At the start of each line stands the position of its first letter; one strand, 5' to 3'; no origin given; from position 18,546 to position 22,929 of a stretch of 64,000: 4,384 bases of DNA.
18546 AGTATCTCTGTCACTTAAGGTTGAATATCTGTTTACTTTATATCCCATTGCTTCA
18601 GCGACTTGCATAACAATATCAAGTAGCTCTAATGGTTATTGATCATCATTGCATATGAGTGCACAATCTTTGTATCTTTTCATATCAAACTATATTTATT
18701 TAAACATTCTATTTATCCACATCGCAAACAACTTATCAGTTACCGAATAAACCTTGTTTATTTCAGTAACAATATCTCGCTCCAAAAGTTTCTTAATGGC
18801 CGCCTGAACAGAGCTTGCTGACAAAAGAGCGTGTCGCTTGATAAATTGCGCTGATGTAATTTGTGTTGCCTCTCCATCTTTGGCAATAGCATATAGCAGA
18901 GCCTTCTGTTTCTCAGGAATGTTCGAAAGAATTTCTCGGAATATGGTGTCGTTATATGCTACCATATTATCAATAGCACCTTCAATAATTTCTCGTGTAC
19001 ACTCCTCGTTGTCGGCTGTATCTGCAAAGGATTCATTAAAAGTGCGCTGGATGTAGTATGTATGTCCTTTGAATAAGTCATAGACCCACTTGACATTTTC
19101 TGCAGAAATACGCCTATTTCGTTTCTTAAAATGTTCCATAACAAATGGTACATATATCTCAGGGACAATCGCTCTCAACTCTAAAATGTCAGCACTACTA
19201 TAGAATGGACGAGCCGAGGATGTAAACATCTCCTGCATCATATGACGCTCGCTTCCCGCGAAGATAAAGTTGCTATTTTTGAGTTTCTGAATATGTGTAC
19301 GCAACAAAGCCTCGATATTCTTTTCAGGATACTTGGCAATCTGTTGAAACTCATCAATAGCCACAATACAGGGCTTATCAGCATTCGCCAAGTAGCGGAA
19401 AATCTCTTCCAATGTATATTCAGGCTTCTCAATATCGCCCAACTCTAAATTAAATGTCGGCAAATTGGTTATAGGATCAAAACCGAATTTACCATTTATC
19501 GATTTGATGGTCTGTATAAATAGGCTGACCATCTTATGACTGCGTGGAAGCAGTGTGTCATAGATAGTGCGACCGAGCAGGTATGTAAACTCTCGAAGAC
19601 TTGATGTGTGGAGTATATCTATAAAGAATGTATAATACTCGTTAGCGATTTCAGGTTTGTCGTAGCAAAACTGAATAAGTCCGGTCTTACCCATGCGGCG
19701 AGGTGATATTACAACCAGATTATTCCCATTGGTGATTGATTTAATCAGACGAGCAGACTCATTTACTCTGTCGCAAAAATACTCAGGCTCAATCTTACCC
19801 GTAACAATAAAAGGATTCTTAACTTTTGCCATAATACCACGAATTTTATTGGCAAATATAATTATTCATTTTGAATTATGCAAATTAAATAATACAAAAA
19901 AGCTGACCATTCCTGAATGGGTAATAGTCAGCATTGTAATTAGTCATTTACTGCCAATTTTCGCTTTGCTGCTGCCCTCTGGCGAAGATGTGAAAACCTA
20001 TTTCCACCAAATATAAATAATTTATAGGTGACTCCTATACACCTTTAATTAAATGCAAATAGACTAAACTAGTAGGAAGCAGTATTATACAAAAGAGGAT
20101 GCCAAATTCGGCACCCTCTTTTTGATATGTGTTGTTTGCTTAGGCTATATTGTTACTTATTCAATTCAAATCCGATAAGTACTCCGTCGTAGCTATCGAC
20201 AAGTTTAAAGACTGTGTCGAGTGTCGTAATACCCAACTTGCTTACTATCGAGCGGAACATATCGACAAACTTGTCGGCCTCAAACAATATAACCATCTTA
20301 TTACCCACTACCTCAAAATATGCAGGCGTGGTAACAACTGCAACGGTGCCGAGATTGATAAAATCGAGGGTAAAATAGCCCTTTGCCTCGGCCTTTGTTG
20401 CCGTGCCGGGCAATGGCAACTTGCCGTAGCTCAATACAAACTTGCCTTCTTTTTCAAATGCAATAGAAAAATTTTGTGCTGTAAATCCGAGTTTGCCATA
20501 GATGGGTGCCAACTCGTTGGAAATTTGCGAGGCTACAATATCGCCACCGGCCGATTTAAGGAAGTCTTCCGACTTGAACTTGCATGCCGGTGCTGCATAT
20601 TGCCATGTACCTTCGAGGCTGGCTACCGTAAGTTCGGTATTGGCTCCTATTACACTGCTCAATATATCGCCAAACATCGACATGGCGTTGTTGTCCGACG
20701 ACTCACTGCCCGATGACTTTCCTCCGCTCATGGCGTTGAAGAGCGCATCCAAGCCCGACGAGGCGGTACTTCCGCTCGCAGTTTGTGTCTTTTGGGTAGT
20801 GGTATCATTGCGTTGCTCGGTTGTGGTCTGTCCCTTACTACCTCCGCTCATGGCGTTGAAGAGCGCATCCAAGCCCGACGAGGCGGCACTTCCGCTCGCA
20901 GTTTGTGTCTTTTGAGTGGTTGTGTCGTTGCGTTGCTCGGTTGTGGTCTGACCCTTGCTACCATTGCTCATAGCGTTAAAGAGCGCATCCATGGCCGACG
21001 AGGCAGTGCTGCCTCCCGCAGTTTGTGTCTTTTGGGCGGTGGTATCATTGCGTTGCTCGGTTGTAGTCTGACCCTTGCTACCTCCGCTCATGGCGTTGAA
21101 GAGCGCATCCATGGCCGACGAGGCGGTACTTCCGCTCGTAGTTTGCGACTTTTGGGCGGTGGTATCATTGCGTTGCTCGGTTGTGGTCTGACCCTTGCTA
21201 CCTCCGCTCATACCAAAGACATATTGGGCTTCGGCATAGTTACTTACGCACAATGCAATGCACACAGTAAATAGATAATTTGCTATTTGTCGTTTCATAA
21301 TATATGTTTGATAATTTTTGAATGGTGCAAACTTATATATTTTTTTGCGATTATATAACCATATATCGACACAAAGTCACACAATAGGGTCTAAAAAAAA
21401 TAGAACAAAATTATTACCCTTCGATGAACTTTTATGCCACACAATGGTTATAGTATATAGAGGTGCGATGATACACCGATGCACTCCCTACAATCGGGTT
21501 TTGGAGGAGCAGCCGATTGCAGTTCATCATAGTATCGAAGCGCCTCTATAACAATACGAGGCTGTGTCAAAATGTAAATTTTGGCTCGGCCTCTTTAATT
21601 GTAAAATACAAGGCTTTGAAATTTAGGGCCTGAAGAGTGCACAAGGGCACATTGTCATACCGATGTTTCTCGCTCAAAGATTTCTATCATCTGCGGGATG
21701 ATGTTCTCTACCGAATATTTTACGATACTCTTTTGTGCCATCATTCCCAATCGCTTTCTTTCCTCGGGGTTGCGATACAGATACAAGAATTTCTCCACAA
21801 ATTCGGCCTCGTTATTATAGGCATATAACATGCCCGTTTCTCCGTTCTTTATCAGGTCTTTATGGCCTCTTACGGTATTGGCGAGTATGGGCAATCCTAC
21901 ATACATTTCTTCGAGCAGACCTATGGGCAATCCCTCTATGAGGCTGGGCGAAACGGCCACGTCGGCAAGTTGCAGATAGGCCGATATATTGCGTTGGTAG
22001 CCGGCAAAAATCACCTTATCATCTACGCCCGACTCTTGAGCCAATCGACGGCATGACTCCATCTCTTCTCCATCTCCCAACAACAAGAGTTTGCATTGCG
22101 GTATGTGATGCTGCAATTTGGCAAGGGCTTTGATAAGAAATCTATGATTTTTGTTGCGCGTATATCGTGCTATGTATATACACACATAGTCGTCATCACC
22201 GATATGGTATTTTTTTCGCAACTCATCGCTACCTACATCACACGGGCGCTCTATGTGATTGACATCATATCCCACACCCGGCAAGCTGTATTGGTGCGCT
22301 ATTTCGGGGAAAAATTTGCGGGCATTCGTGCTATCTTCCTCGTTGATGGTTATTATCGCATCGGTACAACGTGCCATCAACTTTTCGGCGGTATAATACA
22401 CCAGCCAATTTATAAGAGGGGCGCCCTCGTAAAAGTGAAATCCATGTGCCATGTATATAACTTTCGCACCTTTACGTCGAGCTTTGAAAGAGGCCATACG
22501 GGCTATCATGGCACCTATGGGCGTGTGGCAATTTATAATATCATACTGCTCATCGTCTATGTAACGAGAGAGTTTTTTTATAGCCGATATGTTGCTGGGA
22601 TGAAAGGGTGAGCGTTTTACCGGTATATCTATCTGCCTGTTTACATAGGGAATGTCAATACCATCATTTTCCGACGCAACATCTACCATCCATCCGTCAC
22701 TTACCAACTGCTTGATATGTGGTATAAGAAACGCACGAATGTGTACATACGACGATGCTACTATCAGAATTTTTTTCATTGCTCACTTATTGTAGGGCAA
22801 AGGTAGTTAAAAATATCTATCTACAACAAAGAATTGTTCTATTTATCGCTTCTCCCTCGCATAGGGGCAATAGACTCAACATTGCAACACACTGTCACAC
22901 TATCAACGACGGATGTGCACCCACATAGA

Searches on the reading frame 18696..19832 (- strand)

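Call 49: search_protein_families(library=pfam, proteins=[window:18696-19832:-], max_evalue=0.00001)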
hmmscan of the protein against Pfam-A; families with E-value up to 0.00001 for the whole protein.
window:18696-19832:- (378 aa): 2 families
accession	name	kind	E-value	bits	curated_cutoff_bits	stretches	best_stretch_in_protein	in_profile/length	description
PF01637.24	ATPase_2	-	4.3e-11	43.5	33.2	1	19-262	1-223/225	ATPase domain predominantly from Archaea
PF13173.12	AAA_14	-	1.1e-06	29.1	27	0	126-207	34-111/129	AAA domain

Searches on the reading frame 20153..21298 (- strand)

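Call 49: search_protein_families(library=pfam, proteins=[window:20153-21298:-], max_evalue=0.00001)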
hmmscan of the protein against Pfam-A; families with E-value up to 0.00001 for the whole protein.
window:20153-21298:- (381 aa): 1 family
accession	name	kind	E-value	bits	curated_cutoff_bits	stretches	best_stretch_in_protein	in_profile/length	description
PF16270.11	DUF4923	-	1.7e-42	145.7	22.8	1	210-381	11-176/176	Lipocalin-like domain (DUF4923)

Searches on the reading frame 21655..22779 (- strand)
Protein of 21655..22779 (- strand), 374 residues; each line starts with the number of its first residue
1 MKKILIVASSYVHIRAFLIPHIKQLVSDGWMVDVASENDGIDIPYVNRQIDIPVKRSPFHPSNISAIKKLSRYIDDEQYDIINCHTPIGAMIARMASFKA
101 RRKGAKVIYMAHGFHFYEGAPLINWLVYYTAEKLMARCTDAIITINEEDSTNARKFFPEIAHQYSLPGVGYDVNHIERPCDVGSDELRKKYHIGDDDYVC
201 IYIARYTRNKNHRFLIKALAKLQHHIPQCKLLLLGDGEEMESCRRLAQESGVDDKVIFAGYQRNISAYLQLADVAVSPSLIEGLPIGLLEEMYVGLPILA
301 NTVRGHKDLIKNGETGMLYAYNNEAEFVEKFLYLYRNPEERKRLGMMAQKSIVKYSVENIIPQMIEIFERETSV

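Call 49: search_protein_families(library=pfam, proteins=[window:21655-22779:-], max_evalue=0.00001)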
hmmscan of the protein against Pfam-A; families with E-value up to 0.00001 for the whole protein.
window:21655-22779:- (374 aa): 5 families
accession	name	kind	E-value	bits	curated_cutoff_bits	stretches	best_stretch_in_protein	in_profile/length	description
PF00534.26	Glycos_transf_1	-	2.2e-37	128.7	26.4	1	185-350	3-171/172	Glycosyl transferases group 1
PF13692.12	Glyco_trans_1_4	-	2.8e-31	109.1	27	1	199-337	3-142/142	Glycosyl transferases group 1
PF13477.12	Glyco_trans_4_2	-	6.5e-16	59.2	23.4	1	5-146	3-139/139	Glycosyl transferase 4-like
PF13439.12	Glyco_transf_4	-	2.6e-12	47.6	28.5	1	23-154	13-149/170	Glycosyltransferase Family 4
PF13579.12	Glyco_trans_4_4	-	2.6e-09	38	29.7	1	23-149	12-138/158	Glycosyl transferase 4-like domain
